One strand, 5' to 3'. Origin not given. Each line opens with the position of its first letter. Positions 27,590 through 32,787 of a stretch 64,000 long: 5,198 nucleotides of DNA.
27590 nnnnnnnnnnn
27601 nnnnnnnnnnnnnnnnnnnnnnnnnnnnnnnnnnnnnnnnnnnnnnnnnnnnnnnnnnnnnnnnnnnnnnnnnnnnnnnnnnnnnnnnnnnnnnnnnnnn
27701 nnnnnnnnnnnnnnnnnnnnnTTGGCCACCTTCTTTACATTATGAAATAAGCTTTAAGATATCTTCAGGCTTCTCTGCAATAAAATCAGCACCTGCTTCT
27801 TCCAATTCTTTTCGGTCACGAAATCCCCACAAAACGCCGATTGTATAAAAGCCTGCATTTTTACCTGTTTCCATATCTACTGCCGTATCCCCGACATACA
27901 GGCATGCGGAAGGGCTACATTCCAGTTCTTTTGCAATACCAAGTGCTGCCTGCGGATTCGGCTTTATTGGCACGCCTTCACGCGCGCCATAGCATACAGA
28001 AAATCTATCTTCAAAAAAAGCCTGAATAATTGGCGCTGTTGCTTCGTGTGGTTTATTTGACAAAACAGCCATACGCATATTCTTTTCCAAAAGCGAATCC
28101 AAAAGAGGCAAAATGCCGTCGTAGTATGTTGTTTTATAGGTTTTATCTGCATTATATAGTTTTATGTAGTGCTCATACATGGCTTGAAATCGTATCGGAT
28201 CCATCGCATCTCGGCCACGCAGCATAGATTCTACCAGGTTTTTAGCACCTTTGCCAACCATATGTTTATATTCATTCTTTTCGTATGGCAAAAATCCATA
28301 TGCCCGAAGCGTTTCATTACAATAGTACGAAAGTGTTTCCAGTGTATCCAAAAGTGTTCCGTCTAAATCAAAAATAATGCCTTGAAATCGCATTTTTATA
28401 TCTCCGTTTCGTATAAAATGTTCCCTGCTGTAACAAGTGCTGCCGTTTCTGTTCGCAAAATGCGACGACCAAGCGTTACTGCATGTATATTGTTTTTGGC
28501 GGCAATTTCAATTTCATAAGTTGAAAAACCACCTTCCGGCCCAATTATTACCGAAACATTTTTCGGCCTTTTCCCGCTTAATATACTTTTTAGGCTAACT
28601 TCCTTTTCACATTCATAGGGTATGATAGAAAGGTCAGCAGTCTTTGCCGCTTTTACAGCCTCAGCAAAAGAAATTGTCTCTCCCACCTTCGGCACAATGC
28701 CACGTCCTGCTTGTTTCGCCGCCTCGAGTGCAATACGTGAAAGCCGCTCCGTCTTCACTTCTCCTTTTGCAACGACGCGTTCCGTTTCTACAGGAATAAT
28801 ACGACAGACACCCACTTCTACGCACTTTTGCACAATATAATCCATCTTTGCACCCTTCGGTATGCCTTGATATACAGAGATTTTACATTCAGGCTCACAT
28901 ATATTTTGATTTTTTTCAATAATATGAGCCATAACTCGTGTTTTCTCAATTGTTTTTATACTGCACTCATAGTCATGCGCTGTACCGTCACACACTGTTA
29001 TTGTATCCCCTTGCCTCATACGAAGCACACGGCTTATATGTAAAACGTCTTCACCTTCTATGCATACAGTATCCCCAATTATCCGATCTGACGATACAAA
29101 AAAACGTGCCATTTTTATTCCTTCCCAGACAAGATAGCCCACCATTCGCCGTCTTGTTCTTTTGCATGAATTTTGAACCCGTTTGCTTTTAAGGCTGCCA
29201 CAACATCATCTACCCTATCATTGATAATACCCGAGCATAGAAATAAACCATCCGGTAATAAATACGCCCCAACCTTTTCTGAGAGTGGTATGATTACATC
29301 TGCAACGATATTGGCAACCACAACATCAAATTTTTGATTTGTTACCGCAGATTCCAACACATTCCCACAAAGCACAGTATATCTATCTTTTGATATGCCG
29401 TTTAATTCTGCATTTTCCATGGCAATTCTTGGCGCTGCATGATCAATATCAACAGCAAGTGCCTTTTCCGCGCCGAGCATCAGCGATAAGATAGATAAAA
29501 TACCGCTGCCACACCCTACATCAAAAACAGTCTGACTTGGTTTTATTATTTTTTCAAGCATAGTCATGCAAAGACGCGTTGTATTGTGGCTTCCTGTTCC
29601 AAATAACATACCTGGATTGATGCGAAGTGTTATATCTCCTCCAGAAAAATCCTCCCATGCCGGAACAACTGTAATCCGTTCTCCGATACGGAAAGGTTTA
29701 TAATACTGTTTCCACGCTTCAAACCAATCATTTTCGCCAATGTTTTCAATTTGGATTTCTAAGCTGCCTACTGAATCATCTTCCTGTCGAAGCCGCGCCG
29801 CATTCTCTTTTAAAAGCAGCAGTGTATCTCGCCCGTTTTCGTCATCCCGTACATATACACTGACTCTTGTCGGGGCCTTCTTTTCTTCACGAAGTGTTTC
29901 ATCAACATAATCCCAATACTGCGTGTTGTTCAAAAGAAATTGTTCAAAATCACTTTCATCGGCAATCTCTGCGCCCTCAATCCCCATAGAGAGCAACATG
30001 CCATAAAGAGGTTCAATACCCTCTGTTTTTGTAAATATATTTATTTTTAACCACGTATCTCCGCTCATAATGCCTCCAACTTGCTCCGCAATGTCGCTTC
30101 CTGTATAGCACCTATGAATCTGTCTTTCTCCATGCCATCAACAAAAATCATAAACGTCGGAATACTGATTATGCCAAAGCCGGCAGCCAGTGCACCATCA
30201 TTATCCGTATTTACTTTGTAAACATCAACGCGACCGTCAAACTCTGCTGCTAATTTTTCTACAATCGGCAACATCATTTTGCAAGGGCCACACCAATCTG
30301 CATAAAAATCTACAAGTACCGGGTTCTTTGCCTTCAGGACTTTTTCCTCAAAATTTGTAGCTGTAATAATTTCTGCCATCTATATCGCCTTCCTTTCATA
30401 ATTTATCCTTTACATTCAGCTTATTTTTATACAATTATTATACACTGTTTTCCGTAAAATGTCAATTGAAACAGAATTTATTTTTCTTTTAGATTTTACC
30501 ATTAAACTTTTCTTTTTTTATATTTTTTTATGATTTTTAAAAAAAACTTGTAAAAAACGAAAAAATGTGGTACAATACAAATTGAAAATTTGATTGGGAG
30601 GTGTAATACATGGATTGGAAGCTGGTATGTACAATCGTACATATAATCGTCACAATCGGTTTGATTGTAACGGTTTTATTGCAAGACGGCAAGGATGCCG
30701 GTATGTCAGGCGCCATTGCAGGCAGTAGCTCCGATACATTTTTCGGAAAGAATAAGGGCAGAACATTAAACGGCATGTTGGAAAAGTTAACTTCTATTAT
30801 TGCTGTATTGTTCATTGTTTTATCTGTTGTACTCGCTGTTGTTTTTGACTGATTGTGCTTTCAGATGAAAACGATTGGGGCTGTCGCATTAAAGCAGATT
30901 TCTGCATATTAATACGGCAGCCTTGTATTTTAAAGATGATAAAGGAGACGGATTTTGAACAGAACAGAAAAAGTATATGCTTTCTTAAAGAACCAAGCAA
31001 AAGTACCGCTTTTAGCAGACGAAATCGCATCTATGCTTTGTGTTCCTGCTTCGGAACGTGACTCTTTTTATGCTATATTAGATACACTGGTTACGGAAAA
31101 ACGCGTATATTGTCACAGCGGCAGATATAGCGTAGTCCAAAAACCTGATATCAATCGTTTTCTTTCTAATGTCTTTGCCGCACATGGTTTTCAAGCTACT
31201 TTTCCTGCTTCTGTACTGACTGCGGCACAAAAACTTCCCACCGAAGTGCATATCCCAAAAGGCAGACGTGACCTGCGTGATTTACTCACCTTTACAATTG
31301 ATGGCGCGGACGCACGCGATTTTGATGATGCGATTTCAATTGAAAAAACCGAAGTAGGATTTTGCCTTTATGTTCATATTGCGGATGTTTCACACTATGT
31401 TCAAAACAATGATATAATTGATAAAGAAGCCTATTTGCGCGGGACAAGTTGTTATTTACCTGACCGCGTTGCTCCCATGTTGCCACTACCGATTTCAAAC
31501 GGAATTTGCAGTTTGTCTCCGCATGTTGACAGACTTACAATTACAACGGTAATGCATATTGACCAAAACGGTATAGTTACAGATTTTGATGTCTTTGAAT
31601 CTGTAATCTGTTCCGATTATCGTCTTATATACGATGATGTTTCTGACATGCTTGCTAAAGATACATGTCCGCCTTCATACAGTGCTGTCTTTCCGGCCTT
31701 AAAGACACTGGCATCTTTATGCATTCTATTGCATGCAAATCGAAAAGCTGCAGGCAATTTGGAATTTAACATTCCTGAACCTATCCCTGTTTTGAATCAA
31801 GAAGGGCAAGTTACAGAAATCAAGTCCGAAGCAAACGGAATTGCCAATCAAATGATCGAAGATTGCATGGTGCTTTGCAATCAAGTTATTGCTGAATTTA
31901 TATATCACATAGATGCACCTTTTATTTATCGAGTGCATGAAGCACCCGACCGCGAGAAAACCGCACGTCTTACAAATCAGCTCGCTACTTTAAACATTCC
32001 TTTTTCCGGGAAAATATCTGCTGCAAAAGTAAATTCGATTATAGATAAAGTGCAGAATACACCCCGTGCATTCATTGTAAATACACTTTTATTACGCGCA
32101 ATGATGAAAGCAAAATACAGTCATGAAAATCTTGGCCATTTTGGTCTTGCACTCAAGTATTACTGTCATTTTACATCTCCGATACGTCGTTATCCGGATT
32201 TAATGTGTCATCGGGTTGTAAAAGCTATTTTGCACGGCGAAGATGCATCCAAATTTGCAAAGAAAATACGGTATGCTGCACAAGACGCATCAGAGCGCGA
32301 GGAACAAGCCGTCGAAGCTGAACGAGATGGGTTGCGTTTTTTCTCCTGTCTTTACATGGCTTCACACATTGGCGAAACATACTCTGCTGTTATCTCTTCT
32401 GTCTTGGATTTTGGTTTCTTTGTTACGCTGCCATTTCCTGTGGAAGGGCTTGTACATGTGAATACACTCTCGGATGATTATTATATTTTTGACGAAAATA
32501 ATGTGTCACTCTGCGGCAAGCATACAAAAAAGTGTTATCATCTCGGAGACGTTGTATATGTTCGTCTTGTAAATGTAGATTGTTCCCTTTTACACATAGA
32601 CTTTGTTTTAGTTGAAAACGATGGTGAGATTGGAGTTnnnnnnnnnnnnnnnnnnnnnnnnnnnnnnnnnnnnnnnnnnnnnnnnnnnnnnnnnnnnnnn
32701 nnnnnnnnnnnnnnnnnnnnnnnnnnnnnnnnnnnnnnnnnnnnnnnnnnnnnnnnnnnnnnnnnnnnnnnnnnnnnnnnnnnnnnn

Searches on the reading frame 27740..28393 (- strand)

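Call 13: search_protein_families(library=pfam, proteins=[window:27740-28393:-], max_evalue=0.001)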
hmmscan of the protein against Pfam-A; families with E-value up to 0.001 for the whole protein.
window:27740-28393:- (217 aa): 4 families
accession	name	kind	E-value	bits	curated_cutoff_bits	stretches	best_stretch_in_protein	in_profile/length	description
PF13419.12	HAD_2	-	4.3e-35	121.9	23.8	1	6-187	1-178/178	Haloacid dehalogenase-like hydrolase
PF00702.32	Hydrolase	-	4.8e-23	83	26.4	1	4-181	2-191/191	haloacid dehalogenase-like hydrolase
PF12710.13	HAD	-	1.6e-10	42.2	27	1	6-175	1-186/189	haloacid dehalogenase-like hydrolase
PF13242.12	Hydrolase_like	-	5.2e-10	39.5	22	1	144-207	4-70/75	HAD-hyrolase-like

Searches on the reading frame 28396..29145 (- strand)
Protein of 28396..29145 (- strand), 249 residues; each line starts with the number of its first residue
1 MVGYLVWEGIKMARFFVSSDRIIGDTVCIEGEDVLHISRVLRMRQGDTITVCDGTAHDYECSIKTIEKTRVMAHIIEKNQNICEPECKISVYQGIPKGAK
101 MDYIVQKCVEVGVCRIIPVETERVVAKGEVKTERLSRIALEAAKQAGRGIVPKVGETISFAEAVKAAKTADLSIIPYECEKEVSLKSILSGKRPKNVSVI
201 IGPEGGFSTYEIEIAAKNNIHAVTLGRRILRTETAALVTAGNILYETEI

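Call 13: search_protein_families(library=pfam, proteins=[window:28396-29145:-], max_evalue=0.001)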
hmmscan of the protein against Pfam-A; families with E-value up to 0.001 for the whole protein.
window:28396-29145:- (249 aa): 2 families
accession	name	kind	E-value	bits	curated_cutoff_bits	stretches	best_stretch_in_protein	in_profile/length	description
PF04452.19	Methyltrans_RNA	-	2.3e-47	161.1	23.9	1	85-241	3-162/165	RNA methyltransferase domain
PF20260.4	PUA_4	-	2.1e-09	37.7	23.9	1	29-71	1-43/48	RNA methyltransferase PUA domain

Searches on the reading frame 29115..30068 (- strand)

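Call 13: search_protein_families(library=pfam, proteins=[window:29115-30068:-], max_evalue=0.001)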
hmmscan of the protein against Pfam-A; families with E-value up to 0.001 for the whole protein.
window:29115-30068:- (317 aa): 11 families
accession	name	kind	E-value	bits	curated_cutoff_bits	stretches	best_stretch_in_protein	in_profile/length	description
PF06325.19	PrmA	-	2.3e-81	274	22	1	5-314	1-293/296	Ribosomal protein L11 methyltransferase (PrmA)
PF05175.20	MTS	-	1.3e-10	41.6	23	1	147-253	3-105/170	Methyltransferase small domain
PF13649.12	Methyltransf_25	-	1.6e-08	35.5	27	1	181-253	1-71/97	Methyltransferase domain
PF13847.12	Methyltransf_31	-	1.1e-07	32.1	27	1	176-256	2-84/145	Methyltransferase domain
PF13489.12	Methyltransf_23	-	1.3e-05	25.4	27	1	171-281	17-119/164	Methyltransferase domain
PF08241.18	Methyltransf_11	-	1.4e-05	26.1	21.2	1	183-257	2-71/95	Methyltransferase domain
PF12847.13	Methyltransf_18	-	3e-05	24.5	27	1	169-252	6-89/151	Methyltransferase domain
PF01135.25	PCMT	-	0.0002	21.7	20.3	1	163-236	61-132/210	Protein-L-isoaspartate(D-aspartate) O-methyltransferase (PCMT)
PF03602.21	Cons_hypoth95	-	0.00041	20.5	24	1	178-250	42-117/182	Conserved hypothetical protein 95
PF08242.18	Methyltransf_12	-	0.00053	21.1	30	0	183-258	2-77/98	Methyltransferase domain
PF02384.22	N6_Mtase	-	0.00097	19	20.4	0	163-253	30-132/311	N-6 DNA Methylase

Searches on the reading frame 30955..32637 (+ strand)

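Call 12: search_protein_families(library=pfam, proteins=[window:30955-32637:+], max_evalue=0.001)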
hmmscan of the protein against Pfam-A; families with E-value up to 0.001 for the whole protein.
window:30955-32637:+ (561 aa): 2 families
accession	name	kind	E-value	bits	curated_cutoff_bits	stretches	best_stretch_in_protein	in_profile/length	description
PF00773.25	RNB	-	1.7e-103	346.8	29.3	1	104-427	1-325/326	RNB domain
PF00575.29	S1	-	9.9e-09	35.9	22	1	472-542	4-63/74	S1 RNA binding domain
